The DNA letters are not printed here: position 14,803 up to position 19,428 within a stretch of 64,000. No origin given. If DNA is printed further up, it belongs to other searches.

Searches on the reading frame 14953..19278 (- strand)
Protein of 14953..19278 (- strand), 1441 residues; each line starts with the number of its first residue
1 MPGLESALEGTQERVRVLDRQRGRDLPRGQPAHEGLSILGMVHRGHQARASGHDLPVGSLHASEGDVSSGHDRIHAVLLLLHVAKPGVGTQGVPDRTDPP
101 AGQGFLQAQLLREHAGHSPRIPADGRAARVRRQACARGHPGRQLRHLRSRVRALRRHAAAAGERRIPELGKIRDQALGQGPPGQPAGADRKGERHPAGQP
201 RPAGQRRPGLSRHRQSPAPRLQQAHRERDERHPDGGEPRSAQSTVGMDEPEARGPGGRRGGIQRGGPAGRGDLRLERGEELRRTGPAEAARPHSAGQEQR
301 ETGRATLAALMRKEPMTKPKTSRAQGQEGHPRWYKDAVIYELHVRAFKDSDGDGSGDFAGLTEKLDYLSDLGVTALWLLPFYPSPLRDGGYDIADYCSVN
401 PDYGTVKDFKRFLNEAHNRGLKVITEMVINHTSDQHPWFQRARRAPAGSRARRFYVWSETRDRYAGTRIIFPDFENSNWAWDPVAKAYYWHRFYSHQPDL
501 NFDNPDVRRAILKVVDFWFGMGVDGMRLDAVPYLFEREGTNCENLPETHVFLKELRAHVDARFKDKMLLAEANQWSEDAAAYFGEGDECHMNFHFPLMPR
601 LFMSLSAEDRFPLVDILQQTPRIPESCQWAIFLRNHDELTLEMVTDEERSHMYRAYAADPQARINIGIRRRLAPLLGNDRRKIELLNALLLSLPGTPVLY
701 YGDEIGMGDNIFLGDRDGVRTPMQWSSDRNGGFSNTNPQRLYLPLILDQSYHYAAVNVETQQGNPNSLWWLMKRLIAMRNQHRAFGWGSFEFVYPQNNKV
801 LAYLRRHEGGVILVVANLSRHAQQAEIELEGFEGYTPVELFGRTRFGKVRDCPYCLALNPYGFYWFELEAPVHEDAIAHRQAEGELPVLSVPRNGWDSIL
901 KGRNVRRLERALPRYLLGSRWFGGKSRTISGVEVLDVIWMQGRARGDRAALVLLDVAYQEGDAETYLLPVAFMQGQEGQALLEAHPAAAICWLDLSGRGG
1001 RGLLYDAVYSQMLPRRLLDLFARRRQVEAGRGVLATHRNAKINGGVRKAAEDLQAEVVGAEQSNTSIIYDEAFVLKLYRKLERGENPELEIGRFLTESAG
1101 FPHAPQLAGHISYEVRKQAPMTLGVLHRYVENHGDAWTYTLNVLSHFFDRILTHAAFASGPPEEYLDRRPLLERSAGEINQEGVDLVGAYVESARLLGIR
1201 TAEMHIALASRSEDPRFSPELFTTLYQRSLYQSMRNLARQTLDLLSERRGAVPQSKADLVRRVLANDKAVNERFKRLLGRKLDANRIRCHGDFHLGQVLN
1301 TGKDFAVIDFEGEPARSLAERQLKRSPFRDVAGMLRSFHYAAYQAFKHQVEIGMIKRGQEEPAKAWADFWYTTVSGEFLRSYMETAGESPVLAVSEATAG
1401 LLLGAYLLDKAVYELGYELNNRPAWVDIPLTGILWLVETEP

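Call 61: search_protein_families(library=pfam, max_evalue=0.0001, proteins=[window:14953-19278:-])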
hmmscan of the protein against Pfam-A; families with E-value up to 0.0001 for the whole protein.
window:14953-19278:- (1441 aa): 3 families
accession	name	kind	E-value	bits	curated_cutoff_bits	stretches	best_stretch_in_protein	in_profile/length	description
PF00128.31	Alpha-amylase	-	2.5e-96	324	22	2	345-644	5-322/446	Alpha amylase, catalytic domain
PF16657.11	Malt_amylase_C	-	1.5e-24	86.3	27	1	788-865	1-75/75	Maltogenic Amylase, C-terminal domain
PF18085.6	Mak_N_cap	-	2e-09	38.8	22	1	915-1009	1-86/87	Maltokinase N-terminal cap domain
